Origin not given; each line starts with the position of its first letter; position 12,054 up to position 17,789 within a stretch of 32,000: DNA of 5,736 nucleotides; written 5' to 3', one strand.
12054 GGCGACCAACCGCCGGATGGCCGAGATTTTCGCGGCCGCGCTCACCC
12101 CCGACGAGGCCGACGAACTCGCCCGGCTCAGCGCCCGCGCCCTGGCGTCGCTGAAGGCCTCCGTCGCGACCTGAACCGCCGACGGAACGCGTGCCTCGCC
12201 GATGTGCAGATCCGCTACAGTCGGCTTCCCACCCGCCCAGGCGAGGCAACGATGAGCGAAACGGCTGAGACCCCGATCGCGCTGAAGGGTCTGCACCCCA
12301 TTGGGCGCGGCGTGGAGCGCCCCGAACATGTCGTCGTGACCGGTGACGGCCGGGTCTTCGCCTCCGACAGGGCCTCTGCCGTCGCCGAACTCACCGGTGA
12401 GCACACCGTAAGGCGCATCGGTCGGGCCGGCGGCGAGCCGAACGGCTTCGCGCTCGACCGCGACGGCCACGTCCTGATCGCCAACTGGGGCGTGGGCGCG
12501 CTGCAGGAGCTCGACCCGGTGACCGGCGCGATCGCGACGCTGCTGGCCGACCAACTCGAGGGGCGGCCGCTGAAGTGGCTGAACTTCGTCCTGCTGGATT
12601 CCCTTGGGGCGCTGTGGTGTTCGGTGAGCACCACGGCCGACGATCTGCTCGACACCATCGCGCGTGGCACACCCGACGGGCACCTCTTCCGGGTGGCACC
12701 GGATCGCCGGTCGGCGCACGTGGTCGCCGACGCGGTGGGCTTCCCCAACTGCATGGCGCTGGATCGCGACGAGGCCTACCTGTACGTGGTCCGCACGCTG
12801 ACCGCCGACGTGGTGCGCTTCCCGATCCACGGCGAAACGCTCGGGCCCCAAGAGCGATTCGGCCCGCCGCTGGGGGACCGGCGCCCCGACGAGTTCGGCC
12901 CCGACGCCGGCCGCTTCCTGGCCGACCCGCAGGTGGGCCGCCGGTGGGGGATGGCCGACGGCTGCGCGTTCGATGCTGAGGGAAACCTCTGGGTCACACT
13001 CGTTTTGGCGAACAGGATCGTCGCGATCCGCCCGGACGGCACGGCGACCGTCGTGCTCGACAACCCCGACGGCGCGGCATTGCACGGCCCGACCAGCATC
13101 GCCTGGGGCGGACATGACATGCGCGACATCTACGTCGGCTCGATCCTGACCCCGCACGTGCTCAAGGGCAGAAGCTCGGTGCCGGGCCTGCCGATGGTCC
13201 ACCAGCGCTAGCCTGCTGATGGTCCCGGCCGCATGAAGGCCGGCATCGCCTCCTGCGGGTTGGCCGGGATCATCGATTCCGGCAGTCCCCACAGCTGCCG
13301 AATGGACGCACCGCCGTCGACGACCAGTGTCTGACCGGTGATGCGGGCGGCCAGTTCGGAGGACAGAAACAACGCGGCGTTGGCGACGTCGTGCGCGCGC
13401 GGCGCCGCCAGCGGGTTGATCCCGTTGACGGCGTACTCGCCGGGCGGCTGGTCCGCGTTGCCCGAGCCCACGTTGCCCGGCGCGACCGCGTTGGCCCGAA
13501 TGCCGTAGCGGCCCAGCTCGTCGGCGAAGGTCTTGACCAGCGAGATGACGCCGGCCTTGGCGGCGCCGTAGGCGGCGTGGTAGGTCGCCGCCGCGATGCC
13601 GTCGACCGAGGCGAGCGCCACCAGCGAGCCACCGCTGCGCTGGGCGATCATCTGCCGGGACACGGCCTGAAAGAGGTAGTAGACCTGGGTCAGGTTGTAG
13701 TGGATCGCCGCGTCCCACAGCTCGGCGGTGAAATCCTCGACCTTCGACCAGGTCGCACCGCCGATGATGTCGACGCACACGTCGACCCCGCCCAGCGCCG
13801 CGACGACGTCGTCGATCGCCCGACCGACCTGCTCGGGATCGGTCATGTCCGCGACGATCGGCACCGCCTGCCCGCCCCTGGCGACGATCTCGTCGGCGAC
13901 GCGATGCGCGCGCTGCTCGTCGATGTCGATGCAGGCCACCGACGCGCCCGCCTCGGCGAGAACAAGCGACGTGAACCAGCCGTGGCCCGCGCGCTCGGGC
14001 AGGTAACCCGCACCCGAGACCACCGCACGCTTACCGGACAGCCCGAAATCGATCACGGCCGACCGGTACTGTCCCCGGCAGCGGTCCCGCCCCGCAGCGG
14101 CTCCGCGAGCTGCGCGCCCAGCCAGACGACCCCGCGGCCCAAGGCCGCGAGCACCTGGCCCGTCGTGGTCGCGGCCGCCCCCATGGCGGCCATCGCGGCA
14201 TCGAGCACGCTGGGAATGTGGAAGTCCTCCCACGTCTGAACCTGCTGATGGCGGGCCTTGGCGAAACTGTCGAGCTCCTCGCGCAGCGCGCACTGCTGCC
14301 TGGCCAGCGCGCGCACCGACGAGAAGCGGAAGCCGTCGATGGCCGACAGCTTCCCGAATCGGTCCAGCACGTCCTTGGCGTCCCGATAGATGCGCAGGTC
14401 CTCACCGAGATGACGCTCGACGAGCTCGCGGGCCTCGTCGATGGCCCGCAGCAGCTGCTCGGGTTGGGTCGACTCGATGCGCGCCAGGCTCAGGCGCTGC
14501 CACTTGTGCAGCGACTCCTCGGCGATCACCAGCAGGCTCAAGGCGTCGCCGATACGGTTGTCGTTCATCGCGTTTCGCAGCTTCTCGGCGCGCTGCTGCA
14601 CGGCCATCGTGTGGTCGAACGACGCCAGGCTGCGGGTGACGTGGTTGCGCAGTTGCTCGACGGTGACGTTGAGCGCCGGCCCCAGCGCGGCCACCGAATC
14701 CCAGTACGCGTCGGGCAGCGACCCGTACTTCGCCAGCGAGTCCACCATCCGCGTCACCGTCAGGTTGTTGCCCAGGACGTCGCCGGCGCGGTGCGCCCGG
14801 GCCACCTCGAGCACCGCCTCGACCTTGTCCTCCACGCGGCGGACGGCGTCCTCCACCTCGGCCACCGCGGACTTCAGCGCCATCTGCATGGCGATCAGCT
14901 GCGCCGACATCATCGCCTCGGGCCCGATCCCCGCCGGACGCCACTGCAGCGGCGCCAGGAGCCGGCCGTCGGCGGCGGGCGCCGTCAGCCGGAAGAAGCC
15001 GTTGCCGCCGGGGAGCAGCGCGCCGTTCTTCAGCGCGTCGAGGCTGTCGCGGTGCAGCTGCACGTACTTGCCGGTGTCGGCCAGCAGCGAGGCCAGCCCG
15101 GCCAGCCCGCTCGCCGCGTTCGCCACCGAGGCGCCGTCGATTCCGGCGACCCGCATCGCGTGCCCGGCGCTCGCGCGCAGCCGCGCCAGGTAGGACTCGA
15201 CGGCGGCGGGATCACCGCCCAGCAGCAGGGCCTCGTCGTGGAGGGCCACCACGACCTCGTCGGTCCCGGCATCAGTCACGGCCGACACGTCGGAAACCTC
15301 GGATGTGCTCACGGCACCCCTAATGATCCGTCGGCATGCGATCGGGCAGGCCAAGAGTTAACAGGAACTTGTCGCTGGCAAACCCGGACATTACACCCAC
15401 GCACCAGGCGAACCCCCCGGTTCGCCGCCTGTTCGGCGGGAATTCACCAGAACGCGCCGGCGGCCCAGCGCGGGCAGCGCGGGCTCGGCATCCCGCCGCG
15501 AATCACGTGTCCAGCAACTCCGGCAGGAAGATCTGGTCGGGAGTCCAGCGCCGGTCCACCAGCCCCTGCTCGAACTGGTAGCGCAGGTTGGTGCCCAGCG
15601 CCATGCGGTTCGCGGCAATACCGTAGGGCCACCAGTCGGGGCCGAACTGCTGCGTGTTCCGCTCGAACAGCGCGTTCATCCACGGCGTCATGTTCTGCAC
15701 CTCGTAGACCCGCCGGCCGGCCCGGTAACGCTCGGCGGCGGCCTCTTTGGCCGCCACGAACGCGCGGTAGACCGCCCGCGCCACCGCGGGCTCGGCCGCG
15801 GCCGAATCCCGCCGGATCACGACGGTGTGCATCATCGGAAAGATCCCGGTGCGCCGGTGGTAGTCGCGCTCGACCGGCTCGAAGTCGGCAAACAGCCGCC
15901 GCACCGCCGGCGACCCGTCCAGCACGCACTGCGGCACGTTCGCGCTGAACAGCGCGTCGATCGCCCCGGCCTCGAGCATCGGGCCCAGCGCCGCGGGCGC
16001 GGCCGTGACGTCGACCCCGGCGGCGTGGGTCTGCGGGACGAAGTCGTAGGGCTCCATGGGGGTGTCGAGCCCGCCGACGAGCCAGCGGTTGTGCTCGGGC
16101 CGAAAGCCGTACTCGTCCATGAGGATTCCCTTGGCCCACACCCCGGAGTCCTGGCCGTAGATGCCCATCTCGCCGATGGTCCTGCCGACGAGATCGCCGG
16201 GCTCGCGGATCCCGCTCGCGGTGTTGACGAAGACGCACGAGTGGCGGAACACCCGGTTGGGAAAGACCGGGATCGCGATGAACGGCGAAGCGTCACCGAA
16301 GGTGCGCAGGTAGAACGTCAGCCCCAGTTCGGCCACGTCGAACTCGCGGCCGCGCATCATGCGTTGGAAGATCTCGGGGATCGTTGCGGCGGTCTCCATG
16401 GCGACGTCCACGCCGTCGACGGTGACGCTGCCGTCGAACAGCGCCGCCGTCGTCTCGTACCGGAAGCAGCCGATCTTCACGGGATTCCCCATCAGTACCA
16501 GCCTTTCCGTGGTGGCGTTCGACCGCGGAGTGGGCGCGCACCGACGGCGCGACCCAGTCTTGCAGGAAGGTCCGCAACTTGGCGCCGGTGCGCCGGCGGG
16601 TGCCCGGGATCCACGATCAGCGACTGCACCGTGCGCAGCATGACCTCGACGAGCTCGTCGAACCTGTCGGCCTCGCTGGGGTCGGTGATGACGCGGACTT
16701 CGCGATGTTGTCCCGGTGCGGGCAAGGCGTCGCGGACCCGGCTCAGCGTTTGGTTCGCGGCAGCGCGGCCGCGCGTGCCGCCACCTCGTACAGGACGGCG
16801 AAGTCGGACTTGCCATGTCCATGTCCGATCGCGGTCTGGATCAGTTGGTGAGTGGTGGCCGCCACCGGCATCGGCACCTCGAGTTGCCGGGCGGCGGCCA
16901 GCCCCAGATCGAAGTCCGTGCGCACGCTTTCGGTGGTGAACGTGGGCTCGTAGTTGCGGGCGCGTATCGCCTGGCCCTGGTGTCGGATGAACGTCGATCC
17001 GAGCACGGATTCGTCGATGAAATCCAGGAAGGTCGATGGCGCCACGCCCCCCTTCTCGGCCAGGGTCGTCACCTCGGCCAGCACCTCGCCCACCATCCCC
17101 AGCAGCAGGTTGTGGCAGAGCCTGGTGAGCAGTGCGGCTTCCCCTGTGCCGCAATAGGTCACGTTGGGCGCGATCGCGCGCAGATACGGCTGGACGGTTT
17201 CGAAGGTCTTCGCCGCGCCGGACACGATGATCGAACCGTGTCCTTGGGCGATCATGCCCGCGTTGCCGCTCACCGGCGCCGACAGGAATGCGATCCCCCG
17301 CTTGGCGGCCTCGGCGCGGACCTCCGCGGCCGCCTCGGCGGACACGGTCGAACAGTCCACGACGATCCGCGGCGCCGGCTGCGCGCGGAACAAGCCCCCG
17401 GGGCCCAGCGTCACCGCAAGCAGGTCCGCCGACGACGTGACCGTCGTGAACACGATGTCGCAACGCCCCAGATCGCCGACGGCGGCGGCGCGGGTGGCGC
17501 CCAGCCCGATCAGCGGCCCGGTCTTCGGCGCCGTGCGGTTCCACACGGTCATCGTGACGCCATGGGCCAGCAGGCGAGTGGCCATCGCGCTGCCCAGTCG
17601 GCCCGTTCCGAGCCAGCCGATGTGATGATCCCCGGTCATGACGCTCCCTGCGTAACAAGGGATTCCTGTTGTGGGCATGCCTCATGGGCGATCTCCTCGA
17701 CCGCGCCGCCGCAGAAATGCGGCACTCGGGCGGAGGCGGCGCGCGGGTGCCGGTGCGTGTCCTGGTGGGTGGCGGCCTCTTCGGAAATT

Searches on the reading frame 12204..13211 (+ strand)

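Call 40: search_protein_families(library=pfam, proteins=[window:12204-13211:+], max_evalue=0.001)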
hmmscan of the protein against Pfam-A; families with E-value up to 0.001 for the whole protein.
window:12204-13211:+ (335 aa): 4 families
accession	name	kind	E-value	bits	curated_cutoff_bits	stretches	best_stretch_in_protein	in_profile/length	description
PF08450.18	SGL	-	2.5e-28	99.7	26.3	2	112-313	73-244/246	SMP-30/Gluconolactonase/LRE-like region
PF03088.22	Str_synth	-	1.1e-05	25.9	25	1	147-209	25-87/89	Strictosidine synthase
PF24684.1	Vgb_lyase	-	0.0003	20.2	50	0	253-284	17-48/290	Virginiamycin B lyase family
PF01436.27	NHL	-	0.001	19.5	20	0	78-101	3-26/28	NHL repeat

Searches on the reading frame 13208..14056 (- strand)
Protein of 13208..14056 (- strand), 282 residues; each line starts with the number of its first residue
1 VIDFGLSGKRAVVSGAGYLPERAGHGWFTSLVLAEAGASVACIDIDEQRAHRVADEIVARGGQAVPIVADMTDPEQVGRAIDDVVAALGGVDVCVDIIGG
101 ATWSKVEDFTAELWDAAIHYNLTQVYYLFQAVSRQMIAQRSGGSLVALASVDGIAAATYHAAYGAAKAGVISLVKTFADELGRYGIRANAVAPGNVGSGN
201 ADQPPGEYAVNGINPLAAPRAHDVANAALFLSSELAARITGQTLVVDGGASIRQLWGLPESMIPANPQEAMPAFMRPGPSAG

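Call 40: search_protein_families(library=pfam, proteins=[window:13208-14056:-], max_evalue=0.001)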
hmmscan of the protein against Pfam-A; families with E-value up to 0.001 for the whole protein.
window:13208-14056:- (282 aa): 3 families
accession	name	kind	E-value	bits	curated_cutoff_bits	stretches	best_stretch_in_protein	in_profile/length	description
PF13561.12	adh_short_C2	-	1.2e-48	166.3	27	1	24-250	7-235/236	Enoyl-(Acyl carrier protein) reductase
PF00106.31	adh_short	-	4.3e-38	131.2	26.6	1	23-199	10-185/195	short chain dehydrogenase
PF08659.16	KR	-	6.6e-05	23.3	22.6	1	48-174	39-160/180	KR domain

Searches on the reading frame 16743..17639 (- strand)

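Call 40: search_protein_families(library=pfam, proteins=[window:16743-17639:-], max_evalue=0.001)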
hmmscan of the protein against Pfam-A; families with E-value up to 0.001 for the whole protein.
window:16743-17639:- (298 aa): 5 families
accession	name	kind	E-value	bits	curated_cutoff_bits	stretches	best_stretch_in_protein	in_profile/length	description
PF03446.21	NAD_binding_2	-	1.2e-33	116.9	21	1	7-164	2-161/161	NAD binding domain of 6-phosphogluconate dehydrogenase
PF14833.11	NAD_binding_11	-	1.7e-19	70.7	30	1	172-285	6-120/122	NAD-binding of NADP-dependent 3-hydroxyisobutyrate dehydrogenase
PF21761.2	RedAm-like_C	-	4.8e-05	24.1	27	1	191-287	27-125/127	NADPH-dependent reductive aminase-like, C-terminal domain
PF02826.25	2-Hacid_dh_C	-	0.00024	21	25.1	1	5-69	37-101/178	D-isomer specific 2-hydroxyacid dehydrogenase, NAD binding domain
PF03807.23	F420_oxidored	-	0.00062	20.8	21.6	0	7-68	2-68/94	NADP oxidoreductase coenzyme F420-dependent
